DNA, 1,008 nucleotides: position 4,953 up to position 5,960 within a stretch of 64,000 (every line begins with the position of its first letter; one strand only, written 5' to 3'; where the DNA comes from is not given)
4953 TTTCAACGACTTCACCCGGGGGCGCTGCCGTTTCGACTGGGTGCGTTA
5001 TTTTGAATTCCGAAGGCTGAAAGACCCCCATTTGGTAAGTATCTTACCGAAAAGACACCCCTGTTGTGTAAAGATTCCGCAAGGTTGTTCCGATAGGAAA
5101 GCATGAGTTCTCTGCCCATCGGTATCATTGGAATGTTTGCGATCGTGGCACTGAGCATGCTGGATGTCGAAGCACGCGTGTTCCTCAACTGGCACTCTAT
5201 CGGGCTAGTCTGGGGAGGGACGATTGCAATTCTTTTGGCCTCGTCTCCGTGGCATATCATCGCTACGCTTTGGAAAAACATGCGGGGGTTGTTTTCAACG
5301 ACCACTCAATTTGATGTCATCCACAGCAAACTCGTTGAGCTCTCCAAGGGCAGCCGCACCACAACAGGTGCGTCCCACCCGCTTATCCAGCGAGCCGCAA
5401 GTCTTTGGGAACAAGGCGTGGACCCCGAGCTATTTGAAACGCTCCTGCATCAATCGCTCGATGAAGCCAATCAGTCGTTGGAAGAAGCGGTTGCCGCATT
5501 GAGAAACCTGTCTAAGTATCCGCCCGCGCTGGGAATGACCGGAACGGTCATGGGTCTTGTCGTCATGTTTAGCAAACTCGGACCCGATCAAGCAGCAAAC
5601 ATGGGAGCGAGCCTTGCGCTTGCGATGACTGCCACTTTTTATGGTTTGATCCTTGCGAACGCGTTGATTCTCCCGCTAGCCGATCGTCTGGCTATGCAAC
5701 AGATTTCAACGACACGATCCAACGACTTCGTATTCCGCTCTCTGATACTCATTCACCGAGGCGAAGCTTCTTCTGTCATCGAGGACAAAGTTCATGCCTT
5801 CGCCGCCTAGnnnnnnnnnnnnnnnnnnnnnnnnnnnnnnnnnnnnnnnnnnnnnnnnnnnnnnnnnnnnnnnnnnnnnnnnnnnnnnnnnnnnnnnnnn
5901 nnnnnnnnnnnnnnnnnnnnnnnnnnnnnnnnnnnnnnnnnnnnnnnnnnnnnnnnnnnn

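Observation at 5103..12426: MotA/MotB-type stator pair heads a six-gene envelope operon with a lipoprotein, a membrane sulfatase-superfamily enzyme, a GH92 mannosidase and an OM protein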

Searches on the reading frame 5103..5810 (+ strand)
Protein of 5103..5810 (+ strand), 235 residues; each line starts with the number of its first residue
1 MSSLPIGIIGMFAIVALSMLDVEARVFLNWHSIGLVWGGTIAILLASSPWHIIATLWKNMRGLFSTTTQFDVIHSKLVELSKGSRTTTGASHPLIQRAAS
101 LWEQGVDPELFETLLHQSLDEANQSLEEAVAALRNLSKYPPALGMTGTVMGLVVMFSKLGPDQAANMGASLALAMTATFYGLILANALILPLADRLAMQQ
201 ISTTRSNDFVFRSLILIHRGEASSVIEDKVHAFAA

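Call 4: search_protein_families(library=pfam, proteins=[window:5103-5810:+], max_evalue=0.1)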
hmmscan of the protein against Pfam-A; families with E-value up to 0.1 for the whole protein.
window:5103-5810:+ (235 aa): 1 family
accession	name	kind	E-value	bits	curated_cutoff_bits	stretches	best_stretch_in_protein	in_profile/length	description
PF01618.21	MotA_ExbB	-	4.8e-20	72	22.9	1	93-198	8-116/127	MotA/TolQ/ExbB proton channel family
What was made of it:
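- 5103..5810 (+): g1: MotA/PomA-like stator A subunit, 235 aa. Member of a Bdellovibrionota-specific family that lacks the PomA E96/E97 segment. Pfam PF01618 E 4.8e-20 (call 4).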

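Call 5: search_protein_families(library=ncbifam, proteins=[window:5103-5810:+], max_evalue=0.1)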
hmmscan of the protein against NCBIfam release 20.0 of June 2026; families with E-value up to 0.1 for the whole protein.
window:5103-5810:+ (235 aa): 11 families
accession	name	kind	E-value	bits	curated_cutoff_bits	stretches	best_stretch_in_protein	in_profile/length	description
NF006527.0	PRK08990.1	equivalog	2.5e-26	92.5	341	1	6-233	7-241/254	flagellar motor protein PomA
NF006583.0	PRK09109.1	equivalog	2.6e-24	85.7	237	1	8-234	10-245/246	flagellar motor protein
NF005383.1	PRK06926.1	equivalog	4.5e-20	71.8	394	1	5-234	9-250/271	flagellar motor protein MotP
NF005237.0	PRK06743.1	equivalog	8.4e-19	67.9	373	1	3-231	21-262/277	flagellar motor protein MotP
NF005997.1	PRK08124.1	equivalog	6.4e-18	64.6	340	1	6-232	7-244/259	flagellar motor stator protein MotA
TIGR03818.1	MotA1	equivalog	8.4e-15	54.7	303.8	1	104-224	136-255/282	flagellar motor stator protein MotA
NF006284.1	PRK08456.1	equivalog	1.7e-10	40.5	380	1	91-233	104-244/252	flagellar motor stator protein MotA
TIGR02796.1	tolQ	equivalog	5.8e-05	22.9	221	1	112-185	105-182/216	protein TolQ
TIGR02805.1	exbB2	equivalog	0.00057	20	135.35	1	119-186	44-114/138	TonB-system energizer ExbB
NF008066.0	PRK10801.1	equivalog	0.015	14.8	403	1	118-219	115-219/230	Tol-Pal system protein TolQ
NF002543.0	PRK02101.1-4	equivalog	0.043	13.4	204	0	7-87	110-190/244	peroxide stress protein YaaA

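Call 7: search_protein_families(library=padloc, proteins=[window:5103-5810:+], max_evalue=0.1)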
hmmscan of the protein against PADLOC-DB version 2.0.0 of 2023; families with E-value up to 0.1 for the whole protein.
window:5103-5810:+ (235 aa): 0 families

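Call 14: find_homologous_proteins(query=window:5103-5810:+)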
Query window:5103-5810:+ (235 aa): 405 proteins with E <= 0.001 among 1464 candidates; the best 120 are listed.
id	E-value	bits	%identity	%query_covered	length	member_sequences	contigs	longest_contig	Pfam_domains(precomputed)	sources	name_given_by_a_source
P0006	7.3e-146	501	100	100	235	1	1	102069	PF01618.22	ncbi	-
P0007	4.1e-101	355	71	100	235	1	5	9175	PF01618.22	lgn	-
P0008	7.1e-95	335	67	100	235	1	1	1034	PF01618.22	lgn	-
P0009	2.1e-79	284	60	98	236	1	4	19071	PF01618.22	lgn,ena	-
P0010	4.9e-67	244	52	99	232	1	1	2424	PF01618.22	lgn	-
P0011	1.8e-63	232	49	97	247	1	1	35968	PF01618.22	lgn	-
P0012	7.0e-63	230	50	100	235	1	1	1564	PF01618.22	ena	-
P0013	9.3e-62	226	48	100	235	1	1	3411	PF01618.22,PF20560.4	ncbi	-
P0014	3.1e-61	225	49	100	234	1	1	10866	PF01618.22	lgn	-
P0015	4.2e-61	224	49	97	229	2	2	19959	PF01618.22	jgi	jgi:chemotaxis protein MotA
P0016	6.0e-61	224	48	100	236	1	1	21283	PF01618.22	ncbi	-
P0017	1.6e-59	219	46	100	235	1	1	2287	PF01618.22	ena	-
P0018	2.1e-59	219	49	100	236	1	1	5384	PF01618.22,PF20560.4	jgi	jgi:chemotaxis protein MotA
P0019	1.1e-58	216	44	100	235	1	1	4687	PF01618.22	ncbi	-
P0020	1.8e-58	216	45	98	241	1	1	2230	PF01618.22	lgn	-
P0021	1.5e-57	213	46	100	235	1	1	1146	PF01618.22,PF20560.4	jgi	jgi:chemotaxis protein MotA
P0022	2.1e-57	212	48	100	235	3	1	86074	PF01618.22,PF20560.4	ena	-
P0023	3.5e-57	211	47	100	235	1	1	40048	PF01618.22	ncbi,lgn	ncbi:MotA/TolQ/ExbB proton channel family protein [Bdellovibrionota bacterium FG-1]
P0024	5.0e-57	211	46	100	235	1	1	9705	PF01618.22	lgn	-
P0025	5.9e-57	211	44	99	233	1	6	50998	PF01618.22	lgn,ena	-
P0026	8.8e-57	210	46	100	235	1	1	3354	PF01618.22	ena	-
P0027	2.1e-56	209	50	89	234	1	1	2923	PF01618.22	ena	-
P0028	6.3e-56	207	46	100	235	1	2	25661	PF01618.22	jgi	-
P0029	6.8e-56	207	47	99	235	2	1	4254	PF01618.22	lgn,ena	-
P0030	1.3e-55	206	45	97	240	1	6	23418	PF01618.22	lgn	-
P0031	1.5e-55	206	45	100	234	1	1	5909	PF01618.22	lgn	-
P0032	5.4e-55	204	44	97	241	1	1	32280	PF01618.22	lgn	-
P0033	7.0e-55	204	50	89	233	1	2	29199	PF01618.22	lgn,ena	-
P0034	7.7e-55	204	46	100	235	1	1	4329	PF01618.22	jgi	jgi:chemotaxis protein MotA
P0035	7.8e-55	204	44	100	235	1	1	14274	PF01618.22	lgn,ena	-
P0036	3.0e-54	202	46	100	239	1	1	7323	PF01618.22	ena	-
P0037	4.1e-54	201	45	100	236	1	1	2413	PF01618.22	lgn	-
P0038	4.2e-54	201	47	94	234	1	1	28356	PF01618.22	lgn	-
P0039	4.8e-54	201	46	97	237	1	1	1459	PF01618.22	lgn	-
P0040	6.6e-54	201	47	100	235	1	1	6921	PF01618.22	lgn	-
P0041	1.2e-53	200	44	100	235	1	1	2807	PF01618.22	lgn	-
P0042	1.2e-53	200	45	97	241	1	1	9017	PF01618.22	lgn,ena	-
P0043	1.5e-53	199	46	100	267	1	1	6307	PF01618.22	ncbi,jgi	jgi:chemotaxis protein MotA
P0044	1.6e-53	199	45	97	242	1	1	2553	PF01618.22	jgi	jgi:chemotaxis protein MotA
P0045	1.8e-53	199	46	100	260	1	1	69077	PF01618.22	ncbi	-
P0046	2.0e-53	199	44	98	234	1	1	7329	PF01618.22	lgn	-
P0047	3.9e-53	198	45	100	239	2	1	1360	PF01618.22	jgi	-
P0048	4.8e-53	198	45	96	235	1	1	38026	PF01618.22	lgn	-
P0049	8.9e-53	197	47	97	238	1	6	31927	PF01618.22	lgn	-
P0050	9.2e-53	197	44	100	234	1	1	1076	PF01618.22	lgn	-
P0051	1.2e-52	197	44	97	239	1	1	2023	PF01618.22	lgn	-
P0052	1.2e-52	196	46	100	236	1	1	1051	PF01618.22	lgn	-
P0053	1.7e-52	196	42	100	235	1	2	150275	PF01618.22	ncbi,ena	-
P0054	3.6e-52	195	44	97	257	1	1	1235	PF01618.22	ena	-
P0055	3.8e-52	195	47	91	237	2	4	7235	PF01618.22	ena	-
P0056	4.3e-52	195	43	100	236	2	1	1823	PF01618.22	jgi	jgi:chemotaxis protein MotA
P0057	4.7e-52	195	44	100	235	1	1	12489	PF01618.22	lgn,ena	-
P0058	5.6e-52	194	45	97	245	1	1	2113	PF01618.22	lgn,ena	-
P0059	7.8e-52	194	46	100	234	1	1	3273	PF01618.22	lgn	-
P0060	9.3e-52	194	43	100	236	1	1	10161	PF01618.22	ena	-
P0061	1.0e-51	193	43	100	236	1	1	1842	PF01618.22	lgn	-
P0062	1.1e-51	193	48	97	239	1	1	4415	PF01618.22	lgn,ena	-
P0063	1.1e-51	193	43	98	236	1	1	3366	PF01618.22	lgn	-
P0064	2.0e-51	193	42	98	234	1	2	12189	PF01618.22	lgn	-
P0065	2.2e-51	192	44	100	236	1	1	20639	PF01618.22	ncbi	-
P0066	2.6e-51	192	45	98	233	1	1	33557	PF01618.22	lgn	-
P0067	2.7e-51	192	43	100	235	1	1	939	PF01618.22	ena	-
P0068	3.5e-51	192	44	97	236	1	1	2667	PF01618.22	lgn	-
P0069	3.7e-51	192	43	100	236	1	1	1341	PF01618.22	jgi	jgi:chemotaxis protein MotA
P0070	4.3e-51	191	45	100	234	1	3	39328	PF01618.22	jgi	jgi:chemotaxis protein MotA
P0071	4.7e-51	191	46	100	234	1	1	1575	PF01618.22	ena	-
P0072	4.8e-51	191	44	100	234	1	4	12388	PF01618.22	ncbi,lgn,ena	-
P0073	5.8e-51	191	43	98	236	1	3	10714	PF01618.22,PF20560.4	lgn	-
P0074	6.5e-51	191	44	100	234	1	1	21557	PF01618.22,PF20560.4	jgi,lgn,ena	-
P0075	7.5e-51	191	43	100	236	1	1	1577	PF01618.22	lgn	-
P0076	8.8e-51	190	42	100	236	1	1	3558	PF01618.22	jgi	jgi:chemotaxis protein MotA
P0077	9.0e-51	190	43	89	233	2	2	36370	PF01618.22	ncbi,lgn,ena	-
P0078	9.2e-51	190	42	100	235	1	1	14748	PF01618.22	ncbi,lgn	ncbi:MotA/TolQ/ExbB proton channel family protein [Bdellovibrionota bacterium FG-1]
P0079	9.4e-51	190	46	97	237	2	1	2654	PF01618.22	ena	-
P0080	9.8e-51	190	45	94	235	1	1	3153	PF01618.22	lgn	-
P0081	1.0e-50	190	43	100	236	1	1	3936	PF01618.22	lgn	-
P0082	1.1e-50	190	41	98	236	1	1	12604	PF01618.22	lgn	-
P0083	1.1e-50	190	40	98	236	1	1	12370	PF01618.22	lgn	-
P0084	1.3e-50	190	42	100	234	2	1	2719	PF01618.22,PF20560.4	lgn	-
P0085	1.3e-50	190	42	98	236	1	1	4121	PF01618.22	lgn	-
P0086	1.5e-50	190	43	100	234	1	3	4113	PF01618.22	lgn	-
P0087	1.6e-50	190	42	100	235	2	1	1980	PF01618.22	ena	-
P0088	1.7e-50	190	46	100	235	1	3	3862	PF01618.22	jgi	jgi:chemotaxis protein MotA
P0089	2.0e-50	189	43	100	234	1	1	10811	PF01618.22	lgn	-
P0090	2.0e-50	189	43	99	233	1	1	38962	PF01618.22,PF20560.4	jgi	jgi:chemotaxis protein MotA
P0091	2.0e-50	189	42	100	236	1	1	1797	PF01618.22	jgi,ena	-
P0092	2.1e-50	189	46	89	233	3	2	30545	PF01618.22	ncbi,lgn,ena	-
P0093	2.2e-50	189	41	98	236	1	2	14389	PF01618.22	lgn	-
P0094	2.2e-50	189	43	97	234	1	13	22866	PF01618.22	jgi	jgi:chemotaxis protein MotA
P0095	2.3e-50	189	43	100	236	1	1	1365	PF01618.22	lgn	-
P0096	2.5e-50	189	43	97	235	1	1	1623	PF01618.22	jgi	jgi:chemotaxis protein MotA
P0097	2.9e-50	189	42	100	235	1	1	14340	PF01618.22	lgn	-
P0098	3.3e-50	189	42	100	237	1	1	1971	PF01618.22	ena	-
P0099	3.3e-50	189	42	98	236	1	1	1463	PF01618.22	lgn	-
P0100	3.5e-50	188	44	97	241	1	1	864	PF01618.22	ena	-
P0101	3.8e-50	188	43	100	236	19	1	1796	PF01618.22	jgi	jgi:chemotaxis protein MotA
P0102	4.3e-50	188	46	94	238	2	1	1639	PF01618.22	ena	-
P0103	4.4e-50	188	41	98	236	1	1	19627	PF01618.22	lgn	-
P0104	4.8e-50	188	46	100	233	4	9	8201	PF01618.22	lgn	-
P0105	5.0e-50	188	45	100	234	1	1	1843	PF01618.22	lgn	-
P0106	5.2e-50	188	43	98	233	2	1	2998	PF01618.22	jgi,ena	-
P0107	5.5e-50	188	47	94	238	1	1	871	PF01618.22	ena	-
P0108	5.8e-50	188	42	100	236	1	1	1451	PF01618.22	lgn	-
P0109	6.0e-50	188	40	98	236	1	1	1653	PF01618.22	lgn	-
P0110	6.1e-50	188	43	97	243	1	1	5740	PF01618.22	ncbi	-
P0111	7.0e-50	188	45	97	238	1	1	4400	PF01618.22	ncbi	-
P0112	8.7e-50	187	43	100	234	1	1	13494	PF01618.22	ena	-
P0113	9.7e-50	187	45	100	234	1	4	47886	PF01618.22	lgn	-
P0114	1.1e-49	187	44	89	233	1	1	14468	PF01618.22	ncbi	ncbi:MAG: MotA/TolQ/ExbB proton channel family protein [Pseudobdellovibrionaceae bacterium]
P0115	1.1e-49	187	42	97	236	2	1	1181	PF01618.22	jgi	jgi:chemotaxis protein MotA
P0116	1.1e-49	187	41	97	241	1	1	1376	PF01618.22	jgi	jgi:chemotaxis protein MotA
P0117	1.1e-49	187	40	98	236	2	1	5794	PF01618.22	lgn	-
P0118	1.2e-49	187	45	100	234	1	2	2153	PF01618.22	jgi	jgi:chemotaxis protein MotA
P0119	1.2e-49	187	43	98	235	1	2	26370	PF01618.22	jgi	-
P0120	1.4e-49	187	41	98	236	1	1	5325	PF01618.22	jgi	-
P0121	1.8e-49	186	41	100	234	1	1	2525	PF01618.22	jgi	jgi:chemotaxis protein MotA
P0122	1.8e-49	186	42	98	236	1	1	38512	PF01618.22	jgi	jgi:chemotaxis protein MotA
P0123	2.4e-49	186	45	89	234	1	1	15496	PF01618.22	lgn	-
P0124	2.5e-49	186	41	99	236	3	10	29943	PF01618.22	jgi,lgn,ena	-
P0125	2.7e-49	186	41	98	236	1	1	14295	PF01618.22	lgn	-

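Call 15: find_encoding_contigs(protein=P0007, flank=10000, max_places=3)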
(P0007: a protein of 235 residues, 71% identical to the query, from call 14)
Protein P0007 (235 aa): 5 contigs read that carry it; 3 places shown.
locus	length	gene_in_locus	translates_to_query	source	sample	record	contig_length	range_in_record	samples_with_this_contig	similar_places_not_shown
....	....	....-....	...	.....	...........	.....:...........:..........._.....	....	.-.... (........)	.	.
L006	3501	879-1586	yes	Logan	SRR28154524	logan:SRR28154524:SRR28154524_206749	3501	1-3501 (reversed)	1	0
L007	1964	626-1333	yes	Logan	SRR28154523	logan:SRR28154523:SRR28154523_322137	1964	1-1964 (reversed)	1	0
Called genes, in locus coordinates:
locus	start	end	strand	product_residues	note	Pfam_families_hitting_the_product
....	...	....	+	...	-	-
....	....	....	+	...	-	-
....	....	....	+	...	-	-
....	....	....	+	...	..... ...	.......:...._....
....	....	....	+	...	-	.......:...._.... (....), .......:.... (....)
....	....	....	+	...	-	-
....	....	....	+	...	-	-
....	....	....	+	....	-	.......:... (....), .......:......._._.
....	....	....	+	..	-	?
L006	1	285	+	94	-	?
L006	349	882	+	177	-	-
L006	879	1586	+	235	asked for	PF01618:MotA_ExbB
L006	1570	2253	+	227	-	PF13677:MotB_plug (weak), PF00691:OmpA (weak)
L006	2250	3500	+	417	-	?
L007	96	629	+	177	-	-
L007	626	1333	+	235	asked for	PF01618:MotA_ExbB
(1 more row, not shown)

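Call 16: find_encoding_contigs(protein=P0009, flank=10000, max_places=3)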
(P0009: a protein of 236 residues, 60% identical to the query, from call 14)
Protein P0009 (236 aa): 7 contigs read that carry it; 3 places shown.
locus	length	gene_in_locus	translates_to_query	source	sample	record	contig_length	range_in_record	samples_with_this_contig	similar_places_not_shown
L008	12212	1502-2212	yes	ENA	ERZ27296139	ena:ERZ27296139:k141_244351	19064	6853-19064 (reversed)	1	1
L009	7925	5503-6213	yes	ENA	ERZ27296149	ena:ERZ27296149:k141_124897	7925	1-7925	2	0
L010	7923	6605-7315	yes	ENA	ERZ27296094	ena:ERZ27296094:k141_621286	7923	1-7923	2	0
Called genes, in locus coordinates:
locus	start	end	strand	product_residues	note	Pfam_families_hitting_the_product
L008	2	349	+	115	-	?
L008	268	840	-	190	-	PF04307:YdjM (weak)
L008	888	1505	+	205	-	PF14559:TPR_19 (weak)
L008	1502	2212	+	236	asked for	PF01618:MotA_ExbB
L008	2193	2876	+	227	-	PF13677:MotB_plug, PF00691:OmpA (weak)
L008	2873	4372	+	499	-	-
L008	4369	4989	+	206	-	-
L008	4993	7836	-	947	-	PF01833:TIG, PF21959:DUF6923 (faint), PF01436:NHL (faint), PF25021:TEN_NHL (faint)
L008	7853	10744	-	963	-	PF01833:TIG, PF25021:TEN_NHL (faint), PF01436:NHL (faint)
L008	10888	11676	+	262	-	PF01925:TauE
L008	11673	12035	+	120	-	PF07843:DUF1634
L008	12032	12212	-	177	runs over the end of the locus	PF13302:Acetyltransf_3 (weak), PF13673:Acetyltransf_10 (weak), PF00583:Acetyltransf_1, PF13508:Acetyltransf_7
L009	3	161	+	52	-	?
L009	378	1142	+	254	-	-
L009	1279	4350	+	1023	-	PF00873:ACR_tran, PF03176:MMPL (faint)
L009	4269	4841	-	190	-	PF04307:YdjM (weak)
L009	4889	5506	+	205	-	PF14559:TPR_19 (weak)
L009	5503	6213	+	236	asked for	PF01618:MotA_ExbB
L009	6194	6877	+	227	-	PF13677:MotB_plug, PF00691:OmpA (weak)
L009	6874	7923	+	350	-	?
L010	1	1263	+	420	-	?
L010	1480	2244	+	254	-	-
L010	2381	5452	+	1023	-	PF00873:ACR_tran, PF03176:MMPL (faint)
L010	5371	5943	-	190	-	PF04307:YdjM (weak)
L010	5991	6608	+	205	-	PF14559:TPR_19 (weak)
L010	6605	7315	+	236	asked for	PF01618:MotA_ExbB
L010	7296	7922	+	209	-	?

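Call 21: find_related_loci(query=A1, collection=genome_contigs, flank=10000)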
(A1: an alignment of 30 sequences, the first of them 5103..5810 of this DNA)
Query A1 (235 aa) in genome_contigs; peptide patterns used: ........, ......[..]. (x = any residue, [..] = any of these).
174 stretches matched a pattern; 102 encode a relative of the query (tblastn E <= 1e-3); the best 80 are kept; 80 distinct loci.
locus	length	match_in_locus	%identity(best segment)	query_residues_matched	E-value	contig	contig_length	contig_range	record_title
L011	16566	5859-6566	48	1-235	1e-67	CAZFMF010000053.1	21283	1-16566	MAG TPA_asm: uncultured Pseudobdellovibrionaceae bacterium isolate SRP287051_co1_153 genome assembly, contig: NODE_3578_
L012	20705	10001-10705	47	1-235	4e-65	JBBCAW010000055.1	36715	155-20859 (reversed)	Bdellovibrionota bacterium FG-1 24155C00055.1, whole genome shotgun sequence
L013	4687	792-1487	43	1-232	4e-62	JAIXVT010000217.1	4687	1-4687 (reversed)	MAG: Proteobacteria bacterium isolate D1_MAG_00075 pond_D1_MAG_00075_000000000181, whole genome shotgun sequence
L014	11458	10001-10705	46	1-235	1e-61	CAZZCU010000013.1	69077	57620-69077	MAG TPA_asm: uncultured Oligoflexales bacterium isolate SRP344714_co1_131 genome assembly, contig: NODE_875_length_69077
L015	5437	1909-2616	43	1-235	3e-59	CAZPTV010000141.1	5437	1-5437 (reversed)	MAG TPA_asm: uncultured Bacteriovoracaceae bacterium isolate SRP173033_co2_230 genome assembly, contig: NODE_11158_lengt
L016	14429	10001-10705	44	1-235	6e-59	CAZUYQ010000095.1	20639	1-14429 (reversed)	MAG TPA_asm: uncultured Polynucleobacter sp. isolate SRP285395_co2_426 genome assembly, contig: NODE_4114_length_20639_c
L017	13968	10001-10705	42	1-235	1e-57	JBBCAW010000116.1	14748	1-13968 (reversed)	Bdellovibrionota bacterium FG-1 24155C00116.1, whole genome shotgun sequence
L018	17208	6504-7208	43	1-235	2e-57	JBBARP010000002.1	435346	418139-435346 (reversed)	MAG: Bdellovibrionia bacterium isolate EUL_222 ctg2-EUL_222, whole genome shotgun sequence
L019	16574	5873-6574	43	1-235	3e-57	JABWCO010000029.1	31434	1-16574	MAG: Bdellovibrio sp. isolate MAG_58 scaffold_1349, whole genome shotgun sequence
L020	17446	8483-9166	43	3-230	9e-57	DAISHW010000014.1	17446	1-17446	MAG TPA_asm: Bdellovibrionales bacterium isolate CTOTU2297 NODE_1445_length_17446_cov_3.168363, whole genome shotgun seq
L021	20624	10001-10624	46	27-235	1e-56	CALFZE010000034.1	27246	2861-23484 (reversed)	MAG TPA_asm: uncultured Bacteriovoracaceae bacterium isolate SRR1506984_bin.117_CONCOCT_v1.1_MAG genome assembly, contig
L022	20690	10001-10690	40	1-230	4e-56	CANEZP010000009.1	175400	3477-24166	MAG: Bdellovibrionaceae bacterium isolate Jr-03apr18-63 genome assembly, contig: Jr-03apr18-C39, whole genome shotgun se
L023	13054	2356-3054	41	1-235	7e-56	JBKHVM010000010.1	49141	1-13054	MAG: Bdellovibrionia bacterium isolate B_bin_15_permissive NODE_10_length_49141_cov_5.593449, whole genome shotgun seque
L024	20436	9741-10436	40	1-232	1e-55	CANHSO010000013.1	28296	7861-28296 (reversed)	MAG: Bacteriovoracaceae bacterium isolate RE-26jul17-183 genome assembly, contig: RE-26jul17-C1994, whole genome shotgun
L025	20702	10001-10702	40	1-235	2e-55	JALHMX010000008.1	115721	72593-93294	MAG: Bdellovibrionaceae bacterium isolate Bin_48_1 c_000000001048, whole genome shotgun sequence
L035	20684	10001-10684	40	1-228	5e-54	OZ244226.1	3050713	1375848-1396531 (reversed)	MAG: Bacteriovoracaceae bacterium isolate 0ef60f83-b08a-4347-a3ff-e4ffad1f2c1e genome assembly, chromosome: 1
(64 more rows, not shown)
